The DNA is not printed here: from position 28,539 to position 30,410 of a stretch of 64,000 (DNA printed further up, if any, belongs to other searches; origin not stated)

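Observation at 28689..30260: Modular type IV pilin carrying a seven-bladed RCC1/BLIP-II-type propeller, encoded away from the pilus cluster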

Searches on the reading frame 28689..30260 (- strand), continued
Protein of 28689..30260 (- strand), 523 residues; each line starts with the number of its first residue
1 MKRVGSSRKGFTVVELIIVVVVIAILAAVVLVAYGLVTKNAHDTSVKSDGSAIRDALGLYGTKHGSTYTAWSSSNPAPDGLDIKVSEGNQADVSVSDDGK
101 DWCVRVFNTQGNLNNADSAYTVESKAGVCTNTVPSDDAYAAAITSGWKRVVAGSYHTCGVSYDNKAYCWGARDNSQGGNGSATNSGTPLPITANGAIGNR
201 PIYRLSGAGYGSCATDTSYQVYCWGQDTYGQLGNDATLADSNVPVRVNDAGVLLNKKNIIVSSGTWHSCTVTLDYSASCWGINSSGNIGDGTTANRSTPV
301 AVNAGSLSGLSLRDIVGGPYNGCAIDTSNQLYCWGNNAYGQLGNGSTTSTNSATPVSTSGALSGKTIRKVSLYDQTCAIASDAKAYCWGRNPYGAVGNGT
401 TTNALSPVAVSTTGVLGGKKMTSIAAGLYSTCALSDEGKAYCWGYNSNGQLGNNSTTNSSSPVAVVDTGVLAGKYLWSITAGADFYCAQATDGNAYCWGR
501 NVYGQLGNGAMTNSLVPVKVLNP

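Call 25: find_encoding_contigs(protein=P0034, flank=10000, max_places=3)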
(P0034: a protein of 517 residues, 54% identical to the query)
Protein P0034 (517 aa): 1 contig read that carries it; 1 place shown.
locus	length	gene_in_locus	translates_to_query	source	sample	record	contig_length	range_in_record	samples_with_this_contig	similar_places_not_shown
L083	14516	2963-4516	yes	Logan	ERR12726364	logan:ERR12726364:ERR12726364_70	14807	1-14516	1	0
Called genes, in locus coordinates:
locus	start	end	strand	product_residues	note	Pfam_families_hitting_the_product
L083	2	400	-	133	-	?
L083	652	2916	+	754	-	PF00753:Lactamase_B, PF12706:Lactamase_B_2, PF22505:RNase_J_b_CASP, PF07521:RMMBL (weak), PF17770:RNase_J_C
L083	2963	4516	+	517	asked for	PF25384:Alsin_RLD (faint), PF25390:WD40_RLD, PF13540:RCC1_2 (weak), PF00415:RCC1 (weak), PF25390:WD40_RLD, PF13540:RCC1_2, PF00415:RCC1, PF13540:RCC1_2 (weak)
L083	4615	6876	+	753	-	PF13491:FtsK_4TM, PF17854:FtsK_alpha, PF01580:FtsK_SpoIIIE, PF12846:AAA_10 (faint), PF09397:FtsK_gamma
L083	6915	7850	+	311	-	PF07963:N_methyl (weak), PF02018:CBM_4_9 (weak)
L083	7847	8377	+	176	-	PF07963:N_methyl (weak)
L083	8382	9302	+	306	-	PF07963:N_methyl (weak)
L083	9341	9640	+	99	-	-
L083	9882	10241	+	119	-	PF01250:Ribosomal_S6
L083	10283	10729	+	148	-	PF00436:SSB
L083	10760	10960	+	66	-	PF01084:Ribosomal_S18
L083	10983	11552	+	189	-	PF08207:EFP_N, PF01132:EFP, PF09285:Elong-fact-P_C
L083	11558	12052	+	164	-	PF13563:2_5_RNA_ligase2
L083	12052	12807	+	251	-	PF01479:S4, PF01728:FtsJ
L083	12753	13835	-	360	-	PF01926:MMR_HSR1, PF02421:FeoB_N, PF06071:YchF-GTPase_C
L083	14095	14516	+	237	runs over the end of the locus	?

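Call 26: find_encoding_contigs(protein=P0115, flank=10000, max_places=2)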
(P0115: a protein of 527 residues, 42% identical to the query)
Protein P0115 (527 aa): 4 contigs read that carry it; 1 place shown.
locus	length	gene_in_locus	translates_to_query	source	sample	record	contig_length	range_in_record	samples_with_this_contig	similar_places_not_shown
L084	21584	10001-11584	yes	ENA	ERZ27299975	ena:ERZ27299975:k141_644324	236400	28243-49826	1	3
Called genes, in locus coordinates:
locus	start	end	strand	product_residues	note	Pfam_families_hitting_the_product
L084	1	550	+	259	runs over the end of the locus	PF00459:Inositol_P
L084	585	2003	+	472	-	PF00224:PK, PF02887:PK_C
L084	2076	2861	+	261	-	PF00121:TIM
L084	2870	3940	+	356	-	-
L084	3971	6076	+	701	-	PF00580:UvrD-helicase, PF01443:Viral_helicase1 (faint), PF13245:AAA_19, PF13604:AAA_30 (faint), PF13361:UvrD_C, PF13538:UvrD_C_2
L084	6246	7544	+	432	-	PF03990:DUF348 (faint), PF07501:G5, PF18013:Phage_lysozyme2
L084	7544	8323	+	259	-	PF00398:RrnaAD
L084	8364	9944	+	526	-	PF25390:WD40_RLD, PF13540:RCC1_2 (weak), PF00415:RCC1, PF13540:RCC1_2 (weak), PF00415:RCC1, PF13540:RCC1_2, PF25390:WD40_RLD, PF13540:RCC1_2, +5 more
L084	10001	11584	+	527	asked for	PF25390:WD40_RLD, PF00415:RCC1, PF25390:WD40_RLD, PF13540:RCC1_2, PF00415:RCC1, PF13540:RCC1_2, PF00415:RCC1, PF13540:RCC1_2, +7 more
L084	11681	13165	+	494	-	PF00133:tRNA-synt_1, PF01406:tRNA-synt_1e (faint), PF09334:tRNA-synt_1g, PF00133:tRNA-synt_1, PF08264:Anticodon_1 (weak)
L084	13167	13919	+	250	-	PF01026:TatD_DNase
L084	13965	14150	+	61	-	-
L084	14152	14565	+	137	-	-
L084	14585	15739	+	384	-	PF00266:Aminotran_5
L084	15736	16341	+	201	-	PF02698:DUF218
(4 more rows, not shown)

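Call 27: predict_structure(alignment_id=A1)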
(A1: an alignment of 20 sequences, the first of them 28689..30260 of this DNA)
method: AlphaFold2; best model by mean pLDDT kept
length: 523 residues; sequences in the alignment: 20
mean_pLDDT: 90.0   pTM: 0.87
mean pLDDT of the five models: 90.0, 89.5, 89.1, 88.6, 87.9
residues with pLDDT >= 90: 361; 70-90: 141; 50-70: 11; < 50: 10
segments of 3 or more residues with pLDDT < 50: 1-10
pLDDT, mean of each block of 10 residues (from residue 1): 42 68 74 81 93 93 84 83 89 87 95 93 93 90 94 94 94 89 92 78 86 90 91 84 91 86 86 90 92 93 85 90 91 96 96 92 93 95 96 97 97 91 96 96 98 98 95 95 96 97 97 98 92
secondary structure, 60 per line:
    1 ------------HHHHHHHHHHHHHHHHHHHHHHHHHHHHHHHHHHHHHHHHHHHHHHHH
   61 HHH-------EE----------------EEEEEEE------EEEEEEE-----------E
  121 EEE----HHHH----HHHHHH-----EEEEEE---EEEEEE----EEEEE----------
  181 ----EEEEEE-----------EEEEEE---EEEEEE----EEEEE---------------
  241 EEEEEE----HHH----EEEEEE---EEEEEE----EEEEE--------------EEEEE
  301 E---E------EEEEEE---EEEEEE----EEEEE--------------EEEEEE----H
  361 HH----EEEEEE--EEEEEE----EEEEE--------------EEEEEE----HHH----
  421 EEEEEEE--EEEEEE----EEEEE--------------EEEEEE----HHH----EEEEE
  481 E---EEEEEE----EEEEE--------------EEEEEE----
elements in order: H13-63 E89-95 E102-108 E120-123 H128-131 H136-141 E147-152 E156-161 E166-170 E185-190 E202-207 E211-216 E221-225 E241-246 E258-263 E267-272 E277-281 E296-301 E312-317 E321-326 E331-335 E350-355 E367-372 E375-380 E385-389 E404-409 E421-427 E430-435 E440-444 E459-464 E476-481 E485-490 E495-499 E514-519

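Call 33: fold_search(model_id=the predicted structure, library=pdb)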
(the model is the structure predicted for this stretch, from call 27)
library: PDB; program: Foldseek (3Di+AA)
matches with E <= 10: 1472; with E <= 0.001: 1053
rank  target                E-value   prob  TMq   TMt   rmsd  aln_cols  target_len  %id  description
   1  8gqe_B                6.5e-39  1.00  0.67  0.90   1.7       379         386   24  Crystal structure of the W285A mutant of UVR8 in complex with RUP2 (released 2022-09-14)
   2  6dd7_A                1.8e-38  1.00  0.66  0.93   1.7       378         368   24  Crystal structure of plant UVB photoreceptor UVR8 from in situ serial Laue diffraction (released 2018-07-18)
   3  4d9s_B                1.9e-38  1.00  0.67  0.91   1.6       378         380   24  Crystal structure of Arabidopsis thaliana UVR8 (UV Resistance locus 8) (released 2012-04-04)
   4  4dnw_A                4.4e-38  1.00  0.66  0.93   1.8       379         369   24  Crystal structure of UVB-resistance protein UVR8 (released 2012-03-07)
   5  4nc4_A                6.3e-38  1.00  0.66  0.93   1.6       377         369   24  Crystal structure of photoreceptor AtUVR8 mutant W285F and light-induced structural changes at 120K (released 2016-10-26)
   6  7vgg_B                1.1e-37  1.00  0.66  0.91   1.7       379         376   24  Cryo-EM structure of Ultraviolet-B activated UVR8 in complex with COP1 (released 2022-05-04)
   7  4dnv_B                1.8e-37  1.00  0.66  0.93   1.7       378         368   24  Crystal structure of the W285F mutant of UVB-resistance protein UVR8 (released 2012-03-07)
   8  6xzl                  2.2e-37  1.00  0.66  0.93   1.7       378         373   24  Arabidopsis UV-B photoreceptor UVR8 mutant D96N D107N (released 2021-01-13)
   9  4d9s_A                2.8e-37  1.00  0.66  0.89   1.7       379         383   24  Crystal structure of Arabidopsis thaliana UVR8 (UV Resistance locus 8) (released 2012-04-04)
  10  4dnv_A                4.2e-37  1.00  0.67  0.94   1.8       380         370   24  Crystal structure of the W285F mutant of UVB-resistance protein UVR8 (released 2012-03-07)
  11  4dnu                  4.5e-37  1.00  0.66  0.92   1.9       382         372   24  Crystal structure of the W285A mutant of UVB-resistance protein UVR8 (released 2012-03-07)
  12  4dnw_B                5.3e-37  1.00  0.66  0.92   1.8       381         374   24  Crystal structure of UVB-resistance protein UVR8 (released 2012-03-07)
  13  6xzm_A                6.0e-37  1.00  0.66  0.94   1.6       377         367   24  Arabidopsis UV-B photoreceptor UVR8 mutant D96N D107N W285A (released 2021-01-13)
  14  6xzn_A                3.8e-36  1.00  0.66  0.93   1.7       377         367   24  Arabidopsis UV-B photoreceptor UVR8 mutant G101S W285A (released 2021-01-13)
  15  6xzn_B                3.4e-35  1.00  0.65  0.93   1.8       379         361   24  Arabidopsis UV-B photoreceptor UVR8 mutant G101S W285A (released 2021-01-13)
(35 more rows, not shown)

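Call 50: find_encoding_contigs(protein=P0002, flank=10000, max_places=2)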
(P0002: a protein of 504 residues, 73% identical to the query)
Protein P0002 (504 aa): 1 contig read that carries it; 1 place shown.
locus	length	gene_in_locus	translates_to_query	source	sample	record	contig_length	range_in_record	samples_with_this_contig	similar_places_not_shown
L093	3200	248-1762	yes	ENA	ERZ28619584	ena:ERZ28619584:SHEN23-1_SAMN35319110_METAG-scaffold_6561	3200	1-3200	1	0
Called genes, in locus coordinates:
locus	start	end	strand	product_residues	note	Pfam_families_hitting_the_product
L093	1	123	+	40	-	?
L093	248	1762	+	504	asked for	PF25390:WD40_RLD, PF13540:RCC1_2 (weak), PF25390:WD40_RLD, PF00415:RCC1, PF13540:RCC1_2, PF25390:WD40_RLD, PF13540:RCC1_2, PF00415:RCC1, +3 more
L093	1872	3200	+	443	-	?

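Call 51: find_encoding_contigs(protein=P0030, flank=10000, max_places=2)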
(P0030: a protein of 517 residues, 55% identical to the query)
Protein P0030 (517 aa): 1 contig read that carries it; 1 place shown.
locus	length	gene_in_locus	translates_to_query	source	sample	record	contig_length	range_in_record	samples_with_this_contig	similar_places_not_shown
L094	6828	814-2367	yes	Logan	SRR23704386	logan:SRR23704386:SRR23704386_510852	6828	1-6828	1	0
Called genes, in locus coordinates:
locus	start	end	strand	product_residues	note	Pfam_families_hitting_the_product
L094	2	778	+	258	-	?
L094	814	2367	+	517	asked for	PF25390:WD40_RLD, PF13540:RCC1_2 (weak), PF00415:RCC1 (weak), PF13540:RCC1_2, PF00415:RCC1 (weak), PF25390:WD40_RLD, PF13540:RCC1_2, PF00415:RCC1, +1 more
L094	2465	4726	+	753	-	PF13491:FtsK_4TM, PF17854:FtsK_alpha, PF01580:FtsK_SpoIIIE, PF12846:AAA_10 (faint), PF09397:FtsK_gamma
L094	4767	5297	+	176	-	PF07963:N_methyl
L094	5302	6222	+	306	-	PF07963:N_methyl (weak)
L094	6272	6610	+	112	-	-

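Call 52: find_encoding_contigs(protein=P0043, flank=10000, max_places=2)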
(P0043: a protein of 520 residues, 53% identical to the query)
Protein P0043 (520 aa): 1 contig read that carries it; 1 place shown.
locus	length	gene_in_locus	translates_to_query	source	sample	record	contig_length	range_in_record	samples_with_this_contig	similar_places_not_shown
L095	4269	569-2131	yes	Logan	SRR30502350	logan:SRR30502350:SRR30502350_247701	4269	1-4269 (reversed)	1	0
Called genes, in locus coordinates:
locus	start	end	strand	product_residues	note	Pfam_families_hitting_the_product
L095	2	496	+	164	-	?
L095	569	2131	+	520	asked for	PF07963:N_methyl (weak), PF25390:WD40_RLD, PF13540:RCC1_2 (weak), PF25390:WD40_RLD, PF00415:RCC1, PF13540:RCC1_2, PF00415:RCC1, PF13540:RCC1_2, +5 more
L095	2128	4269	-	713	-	?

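Call 61: find_encoding_contigs(protein=P0009, flank=10000, max_places=1)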
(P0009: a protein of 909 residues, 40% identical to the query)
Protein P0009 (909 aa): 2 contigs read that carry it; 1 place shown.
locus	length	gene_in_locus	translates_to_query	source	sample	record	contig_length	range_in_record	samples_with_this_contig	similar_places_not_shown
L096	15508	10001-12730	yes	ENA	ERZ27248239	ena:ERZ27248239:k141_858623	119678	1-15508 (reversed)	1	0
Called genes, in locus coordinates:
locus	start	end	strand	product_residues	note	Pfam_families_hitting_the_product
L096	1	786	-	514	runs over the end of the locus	PF13328:HD_4, PF01966:HD, PF04607:RelA_SpoT, PF02824:TGS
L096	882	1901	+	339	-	PF00044:Gp_dh_N, PF02800:Gp_dh_C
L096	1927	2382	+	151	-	PF02502:LacAB_rpiB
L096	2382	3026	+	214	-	PF00834:Ribul_P_3_epim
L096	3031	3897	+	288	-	PF13292:DXP_synthase_N (faint), PF00456:Transketolase_N, PF00676:E1_dh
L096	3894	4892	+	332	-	PF02779:Transket_pyr, PF02780:Transketolase_C, PF22613:Transketolase_C_1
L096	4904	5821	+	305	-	PF01116:F_bP_aldolase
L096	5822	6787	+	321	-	PF00294:PfkB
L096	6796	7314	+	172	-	-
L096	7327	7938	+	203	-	PF18306:LDcluster4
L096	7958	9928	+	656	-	PF00270:DEAD (weak), PF04851:ResIII, PF17757:UvrB_inter, PF27431:UvrB_3rd, PF00271:Helicase_C, PF12344:UvrB, PF02151:UVR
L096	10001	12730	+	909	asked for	PF25390:WD40_RLD, PF13540:RCC1_2, PF00415:RCC1, PF13540:RCC1_2, PF13540:RCC1_2, PF25390:WD40_RLD, PF00415:RCC1, PF13540:RCC1_2, +21 more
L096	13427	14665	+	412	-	PF00270:DEAD, PF04851:ResIII, PF06862:Utp25_C (faint), PF00271:Helicase_C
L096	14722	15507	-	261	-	?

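Call 66: search_protein_families(library=pfam, proteins=[L083:6915-7850:+, L083:8382-9302:+, L083:7847-8377:+], max_evalue=0.1)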
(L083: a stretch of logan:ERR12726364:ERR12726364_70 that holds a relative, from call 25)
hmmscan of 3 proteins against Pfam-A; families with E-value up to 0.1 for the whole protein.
L083:6915-7850:+ (311 aa): 2 families
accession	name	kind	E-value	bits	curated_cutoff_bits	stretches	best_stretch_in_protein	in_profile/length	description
PF02018.23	CBM_4_9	-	2e-07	31.9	25.9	1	130-252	1-122/136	Carbohydrate binding domain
PF07963.17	N_methyl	-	1.5e-05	24.8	21.2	1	9-30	5-26/27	Prokaryotic N-terminal methylation motif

L083:8382-9302:+ (306 aa): 3 families
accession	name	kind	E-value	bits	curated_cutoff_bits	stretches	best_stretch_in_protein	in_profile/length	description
PF07963.17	N_methyl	-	1.6e-05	24.7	21.2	1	2-24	4-26/27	Prokaryotic N-terminal methylation motif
PF25686.1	Betaherpes_U91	-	0.053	13.4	27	1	3-53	11-61/157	Betaherpesvirus U91 protein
PF01102.23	Glycophorin_A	-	0.058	14.1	30.1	0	8-57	60-109/114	Glycophorin A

L083:7847-8377:+ (176 aa): 4 families
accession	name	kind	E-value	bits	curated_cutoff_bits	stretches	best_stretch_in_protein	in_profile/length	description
PF07963.17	N_methyl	-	8.1e-07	28.8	21.2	1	6-31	2-27/27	Prokaryotic N-terminal methylation motif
PF23906.1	DUF7248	-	0.014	15.9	27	1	11-39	10-38/58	Family of unknown function (DUF7248)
PF25686.1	Betaherpes_U91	-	0.018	14.9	27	1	7-106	9-101/157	Betaherpesvirus U91 protein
PF14221.11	DUF4330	-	0.076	13.6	27.6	1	11-56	14-63/167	Domain of unknown function (DUF4330)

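Call 76: search_protein_families(library=phrogs, proteins=[window:28689-30260:-], max_evalue=0.01)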
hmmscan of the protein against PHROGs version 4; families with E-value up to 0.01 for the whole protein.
window:28689-30260:- (523 aa): 9 families
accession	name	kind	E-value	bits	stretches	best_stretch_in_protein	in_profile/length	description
phrog_4219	-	DNA, RNA and nucleotide metabolism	5.6e-55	188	4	220-444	558-777/867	regulator of chromosome condensation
phrog_7220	-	DNA, RNA and nucleotide metabolism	1.4e-21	77.1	2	373-516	140-271/1734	regulator of chromosome condensation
phrog_16766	-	DNA, RNA and nucleotide metabolism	2.6e-18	67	2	139-404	89-333/763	regulator of chromosome condensation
phrog_20500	-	tail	6.2e-07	28.4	2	324-465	963-1106/1365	tail protein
phrog_27437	-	unknown function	6.4e-06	27.4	1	7-38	6-37/140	-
phrog_11263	-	unknown function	0.00015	22.5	1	9-34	2-27/72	-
phrog_13280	-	unknown function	0.00022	22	1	9-41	4-36/67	-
phrog_11596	-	unknown function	0.00045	21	1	7-47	4-44/187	-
phrog_10597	-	unknown function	0.0073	17.2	0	8-31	4-27/59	-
